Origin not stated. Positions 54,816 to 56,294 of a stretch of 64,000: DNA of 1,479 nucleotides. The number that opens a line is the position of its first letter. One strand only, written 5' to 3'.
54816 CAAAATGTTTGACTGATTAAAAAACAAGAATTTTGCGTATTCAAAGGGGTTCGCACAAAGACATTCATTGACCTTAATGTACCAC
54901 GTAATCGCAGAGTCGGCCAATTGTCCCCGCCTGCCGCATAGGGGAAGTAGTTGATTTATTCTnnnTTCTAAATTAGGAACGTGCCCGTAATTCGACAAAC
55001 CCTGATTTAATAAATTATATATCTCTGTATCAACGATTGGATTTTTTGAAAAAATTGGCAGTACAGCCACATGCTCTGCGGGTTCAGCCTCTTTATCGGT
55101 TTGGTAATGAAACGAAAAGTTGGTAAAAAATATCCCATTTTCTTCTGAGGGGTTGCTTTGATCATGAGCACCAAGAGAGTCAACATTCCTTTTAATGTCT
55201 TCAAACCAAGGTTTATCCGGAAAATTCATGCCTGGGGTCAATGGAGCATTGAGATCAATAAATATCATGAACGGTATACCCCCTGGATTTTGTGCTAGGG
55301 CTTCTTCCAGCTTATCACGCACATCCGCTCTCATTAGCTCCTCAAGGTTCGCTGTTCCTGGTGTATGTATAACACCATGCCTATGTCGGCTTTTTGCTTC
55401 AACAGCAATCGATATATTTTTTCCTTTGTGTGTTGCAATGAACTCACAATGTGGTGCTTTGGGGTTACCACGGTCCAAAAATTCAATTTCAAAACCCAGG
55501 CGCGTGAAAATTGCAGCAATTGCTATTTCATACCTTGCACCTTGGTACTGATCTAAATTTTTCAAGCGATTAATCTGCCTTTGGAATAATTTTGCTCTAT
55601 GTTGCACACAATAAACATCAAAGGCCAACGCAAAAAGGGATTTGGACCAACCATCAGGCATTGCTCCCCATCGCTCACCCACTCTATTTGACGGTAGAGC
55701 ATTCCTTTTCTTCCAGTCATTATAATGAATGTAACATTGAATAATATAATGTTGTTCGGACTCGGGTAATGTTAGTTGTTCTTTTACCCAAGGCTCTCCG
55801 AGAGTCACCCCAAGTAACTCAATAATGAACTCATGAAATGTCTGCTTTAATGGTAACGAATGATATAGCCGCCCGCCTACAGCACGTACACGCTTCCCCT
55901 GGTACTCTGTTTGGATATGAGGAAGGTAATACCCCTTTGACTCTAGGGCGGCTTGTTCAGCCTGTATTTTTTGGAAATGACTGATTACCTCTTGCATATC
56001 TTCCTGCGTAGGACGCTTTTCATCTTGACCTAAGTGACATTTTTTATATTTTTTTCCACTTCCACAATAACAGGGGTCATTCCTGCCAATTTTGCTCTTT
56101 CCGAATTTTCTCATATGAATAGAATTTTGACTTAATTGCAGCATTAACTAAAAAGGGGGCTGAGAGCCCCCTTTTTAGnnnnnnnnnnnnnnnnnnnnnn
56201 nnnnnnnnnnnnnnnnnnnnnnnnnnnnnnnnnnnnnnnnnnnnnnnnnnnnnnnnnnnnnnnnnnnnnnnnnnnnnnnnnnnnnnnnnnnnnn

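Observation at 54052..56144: AT-rich three-gene module: SEC-C/PD-(D/E)xK nuclease-like protein plus an overlapping pair of unknown small proteins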

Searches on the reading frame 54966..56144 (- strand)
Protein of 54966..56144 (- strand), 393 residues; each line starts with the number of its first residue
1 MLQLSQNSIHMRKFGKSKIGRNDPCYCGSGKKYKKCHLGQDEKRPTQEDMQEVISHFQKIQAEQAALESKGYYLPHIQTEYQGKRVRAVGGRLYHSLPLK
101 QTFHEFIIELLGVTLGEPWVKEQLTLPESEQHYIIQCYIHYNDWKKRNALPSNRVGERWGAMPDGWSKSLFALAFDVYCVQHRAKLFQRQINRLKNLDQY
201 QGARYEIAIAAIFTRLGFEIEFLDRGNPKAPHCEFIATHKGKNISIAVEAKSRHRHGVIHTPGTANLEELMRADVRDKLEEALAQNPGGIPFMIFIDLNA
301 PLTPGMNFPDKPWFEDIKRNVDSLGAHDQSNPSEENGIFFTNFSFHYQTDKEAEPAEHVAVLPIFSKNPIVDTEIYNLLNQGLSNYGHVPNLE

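Call 3: search_protein_families(library=pfam, proteins=[window:54966-56144:-], max_evalue=1)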
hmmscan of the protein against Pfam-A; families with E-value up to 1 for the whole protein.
window:54966-56144:- (393 aa): 3 families
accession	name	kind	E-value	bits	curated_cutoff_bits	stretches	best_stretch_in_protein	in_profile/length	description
PF02810.21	SEC-C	-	4.1e-09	36.6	20.4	1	21-38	1-18/19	SEC-C motif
PF04471.18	Mrr_cat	-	0.086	13.4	21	0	198-260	2-62/115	Restriction endonuclease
PF17243.7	POTRA_TamA_1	-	0.12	12.9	26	1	56-85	34-63/74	POTRA domain TamA domain 1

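Call 4: search_protein_families(library=padloc, proteins=[window:54966-56144:-], max_evalue=1)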
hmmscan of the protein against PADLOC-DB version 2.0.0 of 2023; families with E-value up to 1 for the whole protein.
window:54966-56144:- (393 aa): 6 families
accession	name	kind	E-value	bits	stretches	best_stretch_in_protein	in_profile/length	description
PDLC00872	E2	-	2.2e-08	31.8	1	16-61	165-212/216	E2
PDLC00833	E1-E2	-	2e-07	28.8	1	14-58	167-213/222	E1-E2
PDLC04917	PDC-S12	-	1.8e-06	26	1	14-38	193-217/218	-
PDLC00865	E2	-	7.4e-06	23.5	1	11-59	162-210/219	E2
PDLC00871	E2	-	0.00036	18.3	1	18-54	170-205/241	E2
PDLC00861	E2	-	0.023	12.2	1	22-40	179-197/232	E2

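Call 5: search_protein_families(library=ncbifam, proteins=[window:54966-56144:-], max_evalue=1)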
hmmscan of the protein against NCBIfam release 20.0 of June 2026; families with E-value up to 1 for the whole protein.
window:54966-56144:- (393 aa): 8 families
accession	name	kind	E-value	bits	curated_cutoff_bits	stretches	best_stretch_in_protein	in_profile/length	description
NF008970.0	PRK12318.1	equivalog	1.6e-08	34.2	267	1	19-64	1-46/291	methionyl aminopeptidase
NF004088.0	PRK05590.1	equivalog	2.1e-08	34.7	140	1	16-37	142-163/166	hypothetical protein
NF002592.0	PRK02250.1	equivalog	3.4e-07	30.5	158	1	16-36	145-165/167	hypothetical protein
TIGR04102.1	SWIM_PBPRA1643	hypoth_equivalog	4.6e-07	30.2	68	1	18-36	88-106/108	PBPRA1643 family SWIM/SEC-C metal-binding motif protein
NF007704.0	PRK10396.1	equivalog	1.4e-06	28.4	149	1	16-38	198-220/221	hypothetical protein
NF002449.0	PRK01617.1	equivalog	1.7e-06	28.5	141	1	16-36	131-151/154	hypothetical protein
NF001213.0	PRK00183.1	equivalog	7.7e-05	22.8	158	1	17-37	132-152/157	hypothetical protein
NF002486.0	PRK01752.1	equivalog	0.26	11.2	120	1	22-36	138-152/157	YchJ family protein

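Call 6: find_homologous_proteins(query=window:54966-56144:-)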
Query window:54966-56144:- (393 aa): 1202 proteins with E <= 0.001 among 6178 candidates; the best 120 are listed.
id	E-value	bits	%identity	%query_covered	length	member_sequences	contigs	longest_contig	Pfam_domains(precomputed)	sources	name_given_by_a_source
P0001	3.4e-267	904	100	97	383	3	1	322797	PF02810.22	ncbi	ncbi:MAG: SEC-C metal-binding domain-containing protein [Patescibacteria group bacterium]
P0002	3.3e-171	588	63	96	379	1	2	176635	PF02810.22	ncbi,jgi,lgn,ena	ncbi:MAG: SEC-C metal-binding domain-containing protein [Patescibacteria group bacterium]|jgi:hypoth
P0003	6.8e-167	574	63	96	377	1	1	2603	PF02810.22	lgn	-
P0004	1.5e-142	494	56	96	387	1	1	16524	PF02810.22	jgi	jgi:hypothetical protein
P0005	2.2e-135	470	54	96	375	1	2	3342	PF02810.22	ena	-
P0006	8.9e-126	438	53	96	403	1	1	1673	PF02810.22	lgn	-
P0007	5.1e-123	429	52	96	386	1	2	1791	PF02810.22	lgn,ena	-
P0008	1.2e-120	421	49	96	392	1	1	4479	PF02810.22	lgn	-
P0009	5.4e-118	413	49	96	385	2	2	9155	PF02810.22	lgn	-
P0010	9.8e-118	412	51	95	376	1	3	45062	PF02810.22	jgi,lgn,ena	-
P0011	3.8e-114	400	47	95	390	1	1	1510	PF02810.22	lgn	-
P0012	5.2e-114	400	48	95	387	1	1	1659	PF02810.22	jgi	-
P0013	6.3e-114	399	48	96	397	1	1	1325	PF02810.22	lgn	-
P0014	8.1e-114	399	49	95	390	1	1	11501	PF02810.22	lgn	-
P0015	1.0e-112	395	48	96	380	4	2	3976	PF02810.22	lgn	-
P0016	1.6e-110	388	46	96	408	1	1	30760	PF02810.22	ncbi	ncbi:YecA family protein [Patescibacteria group bacterium]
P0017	1.5e-108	382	49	95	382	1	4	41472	PF02810.22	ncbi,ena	-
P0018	1.5e-108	382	48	96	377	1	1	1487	PF02810.22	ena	-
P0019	3.9e-108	380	46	95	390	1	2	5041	PF02810.22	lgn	-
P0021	2.0e-107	378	46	95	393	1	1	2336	PF02810.22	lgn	-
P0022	4.5e-107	377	45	96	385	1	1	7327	PF02810.22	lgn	-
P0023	1.3e-106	375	45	96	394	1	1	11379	PF02810.22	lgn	-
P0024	4.2e-106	374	45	96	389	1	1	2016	PF02810.22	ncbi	-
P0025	6.4e-106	373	46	95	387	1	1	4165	PF02810.22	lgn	-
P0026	7.5e-106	373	45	96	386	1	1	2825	PF02810.22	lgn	-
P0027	1.4e-105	372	46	95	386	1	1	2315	PF02810.22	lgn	-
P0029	1.2e-104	369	44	95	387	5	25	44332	PF02810.22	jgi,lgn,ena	-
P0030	1.2e-104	369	44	96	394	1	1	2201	PF02810.22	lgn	-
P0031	1.3e-104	369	45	96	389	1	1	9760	PF02810.22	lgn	-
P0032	1.6e-104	368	44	95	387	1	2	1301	PF02810.22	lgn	-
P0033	2.5e-104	368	45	95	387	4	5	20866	PF02810.22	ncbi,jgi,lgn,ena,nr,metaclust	ncbi:MAG: hypothetical protein UV98_C0031G0006 [Parcubacteria group bacterium GW2011_GWB1_43_6]|nr:M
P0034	7.4e-104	366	45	96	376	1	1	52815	PF02810.22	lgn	-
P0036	2.6e-103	364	45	96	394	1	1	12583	PF02810.22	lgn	-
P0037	4.7e-103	364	48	96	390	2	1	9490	PF02810.22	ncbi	-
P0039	6.3e-103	363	46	96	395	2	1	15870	PF02810.22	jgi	-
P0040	1.9e-102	362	47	96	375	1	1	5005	PF02810.22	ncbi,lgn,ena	-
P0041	3.3e-102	361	43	95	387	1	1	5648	PF02810.22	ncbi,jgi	jgi:hypothetical protein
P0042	3.5e-102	361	44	95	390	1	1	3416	PF02810.22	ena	-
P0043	5.4e-102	360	45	96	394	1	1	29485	PF02810.22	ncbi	-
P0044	8.0e-102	360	48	95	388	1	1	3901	PF02810.22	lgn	-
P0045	8.7e-102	359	48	96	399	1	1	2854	PF02810.22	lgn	-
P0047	1.7e-101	358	44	96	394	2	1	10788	PF02810.22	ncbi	-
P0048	1.8e-101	358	43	96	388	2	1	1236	PF02810.22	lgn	-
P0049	1.8e-101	358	42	95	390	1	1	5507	PF02810.22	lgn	-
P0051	3.3e-101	358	44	96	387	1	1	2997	PF02810.22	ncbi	-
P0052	3.5e-101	357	44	96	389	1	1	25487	PF02810.22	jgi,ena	-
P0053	4.0e-101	357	47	96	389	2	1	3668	PF02810.22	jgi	-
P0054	5.5e-101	357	45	95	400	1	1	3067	PF02810.22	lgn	-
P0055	3.8e-100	354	44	95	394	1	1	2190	PF02810.22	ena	-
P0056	4.8e-100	354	46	96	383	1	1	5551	PF02810.22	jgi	jgi:hypothetical protein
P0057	5.9e-100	353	46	97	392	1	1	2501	PF02810.22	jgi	jgi:hypothetical protein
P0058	1.3e-98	349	46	96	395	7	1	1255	PF02810.22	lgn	-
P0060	1.6e-98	349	43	96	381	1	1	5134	PF02810.22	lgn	-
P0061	3.8e-98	347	45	96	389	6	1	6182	PF02810.22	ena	-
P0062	4.4e-98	347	46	96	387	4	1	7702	PF02810.22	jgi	-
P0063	7.9e-98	346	44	95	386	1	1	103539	PF02810.22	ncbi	-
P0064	8.4e-98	346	42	96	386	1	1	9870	PF02810.22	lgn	-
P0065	8.8e-98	346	42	95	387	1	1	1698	PF02810.22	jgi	-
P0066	2.3e-97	345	45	96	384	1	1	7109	PF02810.22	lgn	-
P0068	4.4e-97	344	45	96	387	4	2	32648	PF02810.22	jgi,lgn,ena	-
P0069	4.7e-97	344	45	96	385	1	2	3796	PF02810.22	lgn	-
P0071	6.8e-97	343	44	95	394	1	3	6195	PF02810.22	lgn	-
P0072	2.9e-96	341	43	95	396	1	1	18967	PF02810.22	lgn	-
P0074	4.5e-96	341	45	95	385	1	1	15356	PF02810.22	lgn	-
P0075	7.3e-96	340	45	95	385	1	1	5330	PF02810.22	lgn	-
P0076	8.5e-96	340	45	96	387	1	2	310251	PF02810.22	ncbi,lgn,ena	-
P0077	5.9e-95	337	45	96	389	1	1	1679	PF02810.22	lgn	-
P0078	7.2e-95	337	43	96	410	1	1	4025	PF02810.22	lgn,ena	-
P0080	1.5e-94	336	42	96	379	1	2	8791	PF02810.22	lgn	-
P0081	2.2e-94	335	44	96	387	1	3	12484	PF02810.22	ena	-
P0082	4.0e-94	334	43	96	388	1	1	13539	PF02810.22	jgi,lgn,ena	-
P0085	1.1e-93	333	42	96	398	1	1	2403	PF02810.22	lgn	-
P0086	1.2e-93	333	42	95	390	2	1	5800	PF02810.22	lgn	-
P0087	1.5e-93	332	44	96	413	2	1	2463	PF02810.22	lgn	-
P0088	9.1e-93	330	44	97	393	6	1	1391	PF02810.22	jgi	-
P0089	9.7e-93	330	41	96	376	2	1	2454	PF02810.22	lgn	-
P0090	2.0e-92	329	42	96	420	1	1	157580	PF02810.22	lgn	-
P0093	4.8e-92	327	40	96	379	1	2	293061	PF02810.22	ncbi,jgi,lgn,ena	ncbi:MAG: SEC-C domain-containing protein [Candidatus Paceibacterota bacterium]|jgi:hypothetical pro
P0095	6.9e-92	327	44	96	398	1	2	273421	PF02810.22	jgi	jgi:SEC-C motif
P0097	8.1e-92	327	45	95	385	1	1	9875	PF02810.22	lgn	-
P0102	6.1e-91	324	43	96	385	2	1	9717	PF02810.22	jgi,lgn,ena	-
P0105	1.7e-90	322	43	96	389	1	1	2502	PF02810.22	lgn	-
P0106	1.9e-90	322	44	96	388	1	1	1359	PF02810.22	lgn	-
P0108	6.0e-90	320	45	95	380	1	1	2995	PF02810.22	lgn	-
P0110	6.5e-90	320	40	96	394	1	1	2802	PF02810.22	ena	-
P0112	7.8e-90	320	42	95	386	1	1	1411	PF02810.22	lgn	-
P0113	8.4e-90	320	44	95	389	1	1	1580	PF02810.22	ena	-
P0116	2.4e-89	318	44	96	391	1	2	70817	PF02810.22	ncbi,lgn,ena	-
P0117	5.7e-89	317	41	95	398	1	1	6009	PF02810.22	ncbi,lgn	-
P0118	8.4e-89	317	44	96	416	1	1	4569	PF02810.22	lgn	-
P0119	1.3e-88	316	42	98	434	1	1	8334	PF02810.22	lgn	-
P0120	1.8e-88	316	42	96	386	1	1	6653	PF02810.22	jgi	-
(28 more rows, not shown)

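Call 10: find_encoding_contigs(protein=P0002, flank=5000, max_places=3)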
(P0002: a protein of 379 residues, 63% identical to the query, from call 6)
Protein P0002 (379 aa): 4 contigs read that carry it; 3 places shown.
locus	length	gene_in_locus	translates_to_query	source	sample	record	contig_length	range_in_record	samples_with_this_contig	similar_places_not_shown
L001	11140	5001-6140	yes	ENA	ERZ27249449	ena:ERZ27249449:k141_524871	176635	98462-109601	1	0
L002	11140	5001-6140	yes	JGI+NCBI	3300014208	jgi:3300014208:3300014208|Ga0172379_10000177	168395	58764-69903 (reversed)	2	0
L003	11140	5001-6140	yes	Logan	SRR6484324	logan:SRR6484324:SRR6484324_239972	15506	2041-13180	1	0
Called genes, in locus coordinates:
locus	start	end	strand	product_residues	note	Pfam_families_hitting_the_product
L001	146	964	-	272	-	-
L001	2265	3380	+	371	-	PF04471:Mrr_cat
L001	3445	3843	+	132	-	-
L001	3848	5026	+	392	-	-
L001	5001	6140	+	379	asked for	PF02810:SEC-C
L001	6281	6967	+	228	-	PF05175:MTS, PF13489:Methyltransf_23 (weak), PF06325:PrmA (weak), PF08241:Methyltransf_11 (weak), PF08242:Methyltransf_12 (weak), PF13649:Methyltransf_25, PF13847:Methyltransf_31 (weak)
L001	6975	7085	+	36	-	-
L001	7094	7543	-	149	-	PF00293:NUDIX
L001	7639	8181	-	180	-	PF00293:NUDIX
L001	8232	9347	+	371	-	PF02543:Carbam_trans_N (faint), PF00814:TsaD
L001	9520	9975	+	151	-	-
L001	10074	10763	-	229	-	-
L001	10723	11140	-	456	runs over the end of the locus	PF04055:Radical_SAM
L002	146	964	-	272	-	-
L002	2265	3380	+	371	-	PF04471:Mrr_cat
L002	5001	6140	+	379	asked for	PF02810:SEC-C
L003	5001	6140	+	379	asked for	PF02810:SEC-C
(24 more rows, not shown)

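Call 16: search_solved_structures(query=A1, max_evalue=10, show_alignments=2)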
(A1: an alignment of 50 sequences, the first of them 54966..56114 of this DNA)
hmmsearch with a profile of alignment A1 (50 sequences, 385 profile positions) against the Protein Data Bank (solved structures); distinct sequences matched with E-value up to 10: 11.
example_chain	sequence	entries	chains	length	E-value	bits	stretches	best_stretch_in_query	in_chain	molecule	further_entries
1ozb_I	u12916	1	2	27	1.2e-07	34.2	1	3-25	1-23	Preprotein translocase secA subunit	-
1sx0_A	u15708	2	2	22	1.6e-07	33.7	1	3-22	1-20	SecA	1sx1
9l6b_C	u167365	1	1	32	4.9e-07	32.1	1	3-22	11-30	UPF0225 protein YchJ -C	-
1tm6_A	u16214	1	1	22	5.8e-07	31.9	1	5-23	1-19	Preprotein translocase secA subunit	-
3iqy_A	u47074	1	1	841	5.6e-05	25.3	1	3-24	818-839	Protein translocase subunit secA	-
1tf2_A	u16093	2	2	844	5.6e-05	25.3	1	3-24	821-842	Preprotein translocase secA subunit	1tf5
2i9w_A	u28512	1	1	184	0.031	16.3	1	2-22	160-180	Hypothetical protein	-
2jq5_A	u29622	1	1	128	0.37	12.7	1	9-39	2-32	SEC-C motif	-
9oqd_B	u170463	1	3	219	0.69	11.8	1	323-370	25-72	MAB-18B Fab heavy chain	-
9l6b_A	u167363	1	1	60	0.71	11.8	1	8-39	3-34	UPF0225 protein YchJ -A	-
7o85_C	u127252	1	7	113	1.6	10.7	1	314-362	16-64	Fab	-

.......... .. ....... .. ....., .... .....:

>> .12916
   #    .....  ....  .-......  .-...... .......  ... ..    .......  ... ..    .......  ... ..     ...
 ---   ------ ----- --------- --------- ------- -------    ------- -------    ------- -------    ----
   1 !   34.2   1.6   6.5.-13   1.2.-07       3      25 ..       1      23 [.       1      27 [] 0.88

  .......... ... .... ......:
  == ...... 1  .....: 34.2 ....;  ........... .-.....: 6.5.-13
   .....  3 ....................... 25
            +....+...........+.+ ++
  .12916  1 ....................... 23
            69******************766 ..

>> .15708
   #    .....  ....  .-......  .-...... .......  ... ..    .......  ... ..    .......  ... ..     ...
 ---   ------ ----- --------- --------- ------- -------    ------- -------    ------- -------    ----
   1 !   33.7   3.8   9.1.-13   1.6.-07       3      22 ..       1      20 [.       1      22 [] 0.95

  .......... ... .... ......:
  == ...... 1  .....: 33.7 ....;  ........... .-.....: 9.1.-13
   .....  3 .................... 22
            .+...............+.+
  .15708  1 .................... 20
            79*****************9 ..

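Call 17: find_related_loci(query=A1, collection=genome_contigs, flank=6000)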
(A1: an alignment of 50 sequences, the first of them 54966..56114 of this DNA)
Query A1 (383 aa) in genome_contigs; peptide patterns used: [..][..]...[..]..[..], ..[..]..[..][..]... (x = any residue, [..] = any of these).
248 stretches matched a pattern; 203 encode a relative of the query (tblastn E <= 1e-3); the best 80 are kept; 80 distinct loci.
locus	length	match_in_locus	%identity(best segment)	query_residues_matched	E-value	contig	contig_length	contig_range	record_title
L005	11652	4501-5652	49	7-383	4e-123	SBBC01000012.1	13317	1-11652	MAG: Candidatus Microgenomatus auricola isolate Bin_28_1_1 Hy_contig20333, whole genome shotgun sequence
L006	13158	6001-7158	45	8-383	2e-108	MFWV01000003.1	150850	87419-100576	MAG: Candidatus Pacebacteria bacterium RIFOXYA1_FULL_38_18 rifoxya1_full_scaffold_18, whole genome shotgun sequence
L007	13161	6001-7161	45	8-383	2e-106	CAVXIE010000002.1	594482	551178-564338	MAG: Candidatus Staskawiczbacteria bacterium isolate MFD03044.bin.2.105 genome assembly, contig: contig_30693, whole gen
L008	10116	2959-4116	44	8-383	1e-105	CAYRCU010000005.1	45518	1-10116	MAG TPA_asm: uncultured Gammaproteobacteria bacterium isolate SRP338002_co1_166 genome assembly, contig: NODE_736_length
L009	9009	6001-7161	44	8-383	6e-101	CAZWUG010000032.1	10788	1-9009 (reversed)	MAG TPA_asm: uncultured Gammaproteobacteria bacterium isolate SRP192927_co2_814 genome assembly, contig: NODE_11685_leng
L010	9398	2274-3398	46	8-383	3e-100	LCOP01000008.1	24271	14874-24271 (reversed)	MAG: Parcubacteria group bacterium GW2011_GWA1_47_8 UY07_C0008, whole genome shotgun sequence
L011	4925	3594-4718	45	8-383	9e-100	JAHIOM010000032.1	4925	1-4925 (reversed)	MAG: Patescibacteria group bacterium isolate KR13_S3.mb.134 KR13_S3.mb.134_k141_477869, whole genome shotgun sequence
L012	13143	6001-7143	44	1-383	1e-98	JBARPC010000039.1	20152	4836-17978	MAG: Minisyncoccales bacterium isolate MFD13423_ilm_asm_bin13 k127_156441, whole genome shotgun sequence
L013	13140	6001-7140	43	8-382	5e-97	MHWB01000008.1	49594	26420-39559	MAG: Candidatus Zambryskibacteria bacterium RIFCSPLOWO2_01_FULL_39_39 rifcsplowo2_01_scaffold_3293, whole genome shotgun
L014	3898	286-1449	44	1-383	1e-97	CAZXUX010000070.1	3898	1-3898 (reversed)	MAG TPA_asm: uncultured Gammaproteobacteria bacterium isolate SRP342105_co1_333 genome assembly, contig: NODE_34403_leng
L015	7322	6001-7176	41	8-383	2e-96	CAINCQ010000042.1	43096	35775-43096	uncultured bacterium isolate AM-2014-D8_bin-0821 genome assembly, contig: bin-0821:42/42, whole genome shotgun sequence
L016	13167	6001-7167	42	11-382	1e-94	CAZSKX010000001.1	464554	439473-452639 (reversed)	MAG TPA_asm: uncultured Candidatus Saccharibacteria bacterium isolate SRP319275_co1_146 genome assembly, contig: NODE_2_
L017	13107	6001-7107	41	8-377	7e-93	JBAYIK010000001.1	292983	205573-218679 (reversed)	MAG: Candidatus Paceibacterota bacterium isolate SO_2016_GW1_29 scaffold00050_OW334_2016, whole genome shotgun sequence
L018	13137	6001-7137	41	8-383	1e-92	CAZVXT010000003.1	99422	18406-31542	MAG TPA_asm: uncultured Candidatus Saccharibacteria bacterium isolate SRP285395_co2_267 genome assembly, contig: NODE_24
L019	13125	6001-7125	43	8-383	4e-91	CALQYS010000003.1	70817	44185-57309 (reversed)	MAG: Candidatus Nomurabacteria bacterium isolate Ike-100m-2 genome assembly, contig: Ike-100-c126, whole genome shotgun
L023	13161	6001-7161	40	5-383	6e-85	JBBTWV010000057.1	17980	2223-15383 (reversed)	MAG: Patescibacteria group bacterium isolate H32-bin004 H32_bin004_000000000057, whole genome shotgun sequence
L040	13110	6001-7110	36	6-381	3e-67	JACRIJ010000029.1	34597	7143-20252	MAG: Planctomycetota bacterium isolate NC_groundwater_1800_Pr3_B-0.1um_47_15 SR-2_scaffold_141_880339, whole genome shot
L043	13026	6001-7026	38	36-380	4e-66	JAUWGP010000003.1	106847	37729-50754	MAG: candidate division WOR-3 bacterium isolate CSMAG_2245 CSMAG_2245_k141_1537940_length_106847_cov_16.9967, whole geno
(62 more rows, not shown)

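Call 23: predict_structure(alignment_id=A1)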
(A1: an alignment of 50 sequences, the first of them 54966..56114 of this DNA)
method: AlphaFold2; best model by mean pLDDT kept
length: 383 residues; sequences in the alignment: 50
mean_pLDDT: 92.8   pTM: 0.88
mean pLDDT of the five models: 92.8, 92.0, 91.7, 91.5, 90.6
residues with pLDDT >= 90: 328; 70-90: 43; 50-70: 7; < 50: 5
segments of 3 or more residues with pLDDT < 50: 1-5
pLDDT, mean of each block of 10 residues (from residue 1): 56 89 86 80 93 94 92 94 93 96 97 97 98 96 90 97 98 94 97 98 97 77 95 97 93 92 93 96 98 93 94 93 97 96 96 96 95 96 84
secondary structure, 60 per line:
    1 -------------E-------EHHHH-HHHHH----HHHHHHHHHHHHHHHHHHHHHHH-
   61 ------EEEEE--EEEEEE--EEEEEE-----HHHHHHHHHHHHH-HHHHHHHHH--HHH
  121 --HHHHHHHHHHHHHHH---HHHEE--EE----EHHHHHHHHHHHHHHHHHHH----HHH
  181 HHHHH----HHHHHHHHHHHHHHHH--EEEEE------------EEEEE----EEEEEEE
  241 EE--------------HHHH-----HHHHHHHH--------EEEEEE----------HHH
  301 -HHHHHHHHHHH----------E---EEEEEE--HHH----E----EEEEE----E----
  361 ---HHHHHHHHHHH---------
elements in order: H23-26 H28-32 H37-59 E67-71 E74-79 E82-87 H93-105 H107-115 H123-137 H155-173 H178-185 H190-205 E208-212 E225-229 E234-242 H257-260 H266-273 E282-287 H302-312 E327-332 E347-351 H364-374
